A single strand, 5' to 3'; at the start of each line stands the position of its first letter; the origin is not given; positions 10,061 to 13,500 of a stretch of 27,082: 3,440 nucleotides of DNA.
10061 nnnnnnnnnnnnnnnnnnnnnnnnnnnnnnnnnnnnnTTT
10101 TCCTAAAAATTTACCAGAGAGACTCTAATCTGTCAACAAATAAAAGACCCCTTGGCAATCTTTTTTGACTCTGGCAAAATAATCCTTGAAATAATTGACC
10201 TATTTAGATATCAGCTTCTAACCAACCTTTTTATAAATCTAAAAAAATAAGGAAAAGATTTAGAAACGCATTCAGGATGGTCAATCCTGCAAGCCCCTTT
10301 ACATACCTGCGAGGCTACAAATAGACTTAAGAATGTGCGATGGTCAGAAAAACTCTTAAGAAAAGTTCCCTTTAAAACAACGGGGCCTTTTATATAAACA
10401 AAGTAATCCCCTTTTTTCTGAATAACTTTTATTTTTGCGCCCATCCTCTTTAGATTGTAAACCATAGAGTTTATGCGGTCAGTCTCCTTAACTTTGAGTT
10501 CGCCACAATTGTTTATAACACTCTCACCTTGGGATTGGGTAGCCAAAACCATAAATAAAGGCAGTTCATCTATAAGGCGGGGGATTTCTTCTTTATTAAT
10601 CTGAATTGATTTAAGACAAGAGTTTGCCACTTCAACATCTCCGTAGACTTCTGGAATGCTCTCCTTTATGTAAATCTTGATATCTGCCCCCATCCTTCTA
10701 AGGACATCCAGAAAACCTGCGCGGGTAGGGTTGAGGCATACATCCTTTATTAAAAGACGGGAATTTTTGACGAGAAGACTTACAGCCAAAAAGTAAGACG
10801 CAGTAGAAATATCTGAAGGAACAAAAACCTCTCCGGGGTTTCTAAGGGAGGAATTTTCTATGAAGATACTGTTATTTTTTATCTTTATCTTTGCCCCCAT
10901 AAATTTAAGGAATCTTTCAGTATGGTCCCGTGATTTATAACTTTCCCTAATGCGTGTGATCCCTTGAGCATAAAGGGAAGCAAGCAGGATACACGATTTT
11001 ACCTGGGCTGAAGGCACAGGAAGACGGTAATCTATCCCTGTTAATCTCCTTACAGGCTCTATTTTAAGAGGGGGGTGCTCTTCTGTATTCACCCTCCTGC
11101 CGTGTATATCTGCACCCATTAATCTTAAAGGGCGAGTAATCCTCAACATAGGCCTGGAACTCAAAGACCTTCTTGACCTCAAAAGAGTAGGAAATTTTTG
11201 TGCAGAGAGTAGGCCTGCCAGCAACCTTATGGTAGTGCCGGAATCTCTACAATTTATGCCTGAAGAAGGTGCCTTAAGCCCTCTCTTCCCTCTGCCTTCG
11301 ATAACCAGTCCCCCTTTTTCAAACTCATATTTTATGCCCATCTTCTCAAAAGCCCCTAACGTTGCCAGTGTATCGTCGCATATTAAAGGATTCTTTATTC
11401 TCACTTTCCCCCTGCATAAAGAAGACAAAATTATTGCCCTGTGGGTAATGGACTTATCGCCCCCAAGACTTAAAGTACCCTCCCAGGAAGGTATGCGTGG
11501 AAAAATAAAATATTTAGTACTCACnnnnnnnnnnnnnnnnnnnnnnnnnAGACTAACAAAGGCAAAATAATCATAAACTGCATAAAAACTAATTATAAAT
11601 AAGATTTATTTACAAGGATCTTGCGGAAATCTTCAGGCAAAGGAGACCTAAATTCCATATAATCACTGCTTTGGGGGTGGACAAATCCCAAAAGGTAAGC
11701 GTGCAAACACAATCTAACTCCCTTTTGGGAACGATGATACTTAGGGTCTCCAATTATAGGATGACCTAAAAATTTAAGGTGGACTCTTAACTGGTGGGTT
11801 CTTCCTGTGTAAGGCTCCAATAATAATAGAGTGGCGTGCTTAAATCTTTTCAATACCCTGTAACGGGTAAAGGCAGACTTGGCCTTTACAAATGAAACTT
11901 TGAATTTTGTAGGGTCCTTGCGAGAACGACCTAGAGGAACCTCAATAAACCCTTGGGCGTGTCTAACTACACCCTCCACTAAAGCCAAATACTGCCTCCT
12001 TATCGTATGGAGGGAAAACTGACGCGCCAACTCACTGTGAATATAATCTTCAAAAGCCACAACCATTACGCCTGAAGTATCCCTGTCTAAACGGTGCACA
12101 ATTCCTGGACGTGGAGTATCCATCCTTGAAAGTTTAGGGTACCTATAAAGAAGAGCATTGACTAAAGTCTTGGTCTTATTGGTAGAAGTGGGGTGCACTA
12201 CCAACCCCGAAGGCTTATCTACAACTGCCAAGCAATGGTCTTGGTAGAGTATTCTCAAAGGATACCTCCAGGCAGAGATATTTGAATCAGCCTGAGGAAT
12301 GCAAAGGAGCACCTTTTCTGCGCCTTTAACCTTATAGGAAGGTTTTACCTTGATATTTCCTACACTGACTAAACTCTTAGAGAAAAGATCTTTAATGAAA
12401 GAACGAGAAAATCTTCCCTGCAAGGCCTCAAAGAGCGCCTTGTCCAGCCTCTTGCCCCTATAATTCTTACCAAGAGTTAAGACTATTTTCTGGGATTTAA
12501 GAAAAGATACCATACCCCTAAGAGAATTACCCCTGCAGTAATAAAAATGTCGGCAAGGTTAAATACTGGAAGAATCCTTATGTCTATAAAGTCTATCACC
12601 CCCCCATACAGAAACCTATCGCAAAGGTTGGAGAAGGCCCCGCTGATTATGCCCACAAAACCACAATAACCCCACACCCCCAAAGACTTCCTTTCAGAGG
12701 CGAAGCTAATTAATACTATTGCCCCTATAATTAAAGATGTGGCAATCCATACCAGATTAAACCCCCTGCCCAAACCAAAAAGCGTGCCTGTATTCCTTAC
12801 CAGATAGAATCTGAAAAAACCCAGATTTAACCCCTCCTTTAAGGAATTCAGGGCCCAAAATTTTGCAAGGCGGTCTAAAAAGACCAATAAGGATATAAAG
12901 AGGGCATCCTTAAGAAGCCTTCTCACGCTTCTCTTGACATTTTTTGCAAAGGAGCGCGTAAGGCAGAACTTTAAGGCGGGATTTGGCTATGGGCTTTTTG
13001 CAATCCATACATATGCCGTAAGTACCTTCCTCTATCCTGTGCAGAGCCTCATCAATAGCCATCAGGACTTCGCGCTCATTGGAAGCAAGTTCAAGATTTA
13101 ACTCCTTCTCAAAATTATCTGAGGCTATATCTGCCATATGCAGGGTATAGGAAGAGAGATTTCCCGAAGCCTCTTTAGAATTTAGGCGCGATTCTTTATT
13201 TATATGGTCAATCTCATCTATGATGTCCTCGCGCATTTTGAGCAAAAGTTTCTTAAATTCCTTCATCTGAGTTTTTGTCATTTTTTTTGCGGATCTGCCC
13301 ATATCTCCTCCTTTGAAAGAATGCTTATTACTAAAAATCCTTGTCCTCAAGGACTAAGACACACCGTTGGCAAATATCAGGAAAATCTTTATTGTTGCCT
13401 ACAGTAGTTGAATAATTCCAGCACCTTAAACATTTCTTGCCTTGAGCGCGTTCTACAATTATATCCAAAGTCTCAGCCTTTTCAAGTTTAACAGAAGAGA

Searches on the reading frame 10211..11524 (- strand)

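Call 9: search_protein_families(library=pfam, proteins=[window:10211-11524:-], max_evalue=0.0001)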
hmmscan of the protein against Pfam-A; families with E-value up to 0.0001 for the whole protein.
window:10211-11524:- (437 aa): 1 family
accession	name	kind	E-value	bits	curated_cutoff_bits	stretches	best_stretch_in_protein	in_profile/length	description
PF00275.25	EPSP_synthase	-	1.5e-95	320.8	22.8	1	15-429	8-415/417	EPSP synthase (3-phosphoshikimate 1-carboxyvinyltransferase)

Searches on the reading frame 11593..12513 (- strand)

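Call 9: search_protein_families(library=pfam, proteins=[window:11593-12513:-], max_evalue=0.0001)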
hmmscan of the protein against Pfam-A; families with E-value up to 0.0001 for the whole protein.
window:11593-12513:- (306 aa): 1 family
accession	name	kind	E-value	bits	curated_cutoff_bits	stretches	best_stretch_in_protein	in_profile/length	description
PF00849.27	PseudoU_synth_2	-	8e-32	111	26.8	1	96-246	3-150/152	RNA pseudouridylate synthase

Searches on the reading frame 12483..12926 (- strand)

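Call 9: search_protein_families(library=pfam, proteins=[window:12483-12926:-], max_evalue=0.0001)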
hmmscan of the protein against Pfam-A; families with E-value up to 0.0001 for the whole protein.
window:12483-12926:- (147 aa): 1 family
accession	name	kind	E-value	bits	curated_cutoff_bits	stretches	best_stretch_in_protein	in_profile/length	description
PF01252.23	Peptidase_A8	-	1.9e-26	93.4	25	1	11-142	2-142/142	Signal peptidase (SPase) II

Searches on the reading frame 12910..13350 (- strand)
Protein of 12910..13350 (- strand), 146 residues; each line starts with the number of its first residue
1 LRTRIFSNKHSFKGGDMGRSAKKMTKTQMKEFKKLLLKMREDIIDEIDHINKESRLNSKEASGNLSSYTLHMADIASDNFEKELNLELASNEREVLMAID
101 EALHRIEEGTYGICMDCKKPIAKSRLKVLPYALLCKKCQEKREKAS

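Call 9: search_protein_families(library=pfam, proteins=[window:12910-13350:-], max_evalue=0.0001)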
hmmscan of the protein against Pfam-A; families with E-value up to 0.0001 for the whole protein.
window:12910-13350:- (146 aa): 1 family
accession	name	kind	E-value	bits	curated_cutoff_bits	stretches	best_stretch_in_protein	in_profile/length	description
PF01258.23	zf-dskA_traR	-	9.6e-13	48.3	24.9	1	109-144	1-36/36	Prokaryotic dksA/traR C4-type zinc finger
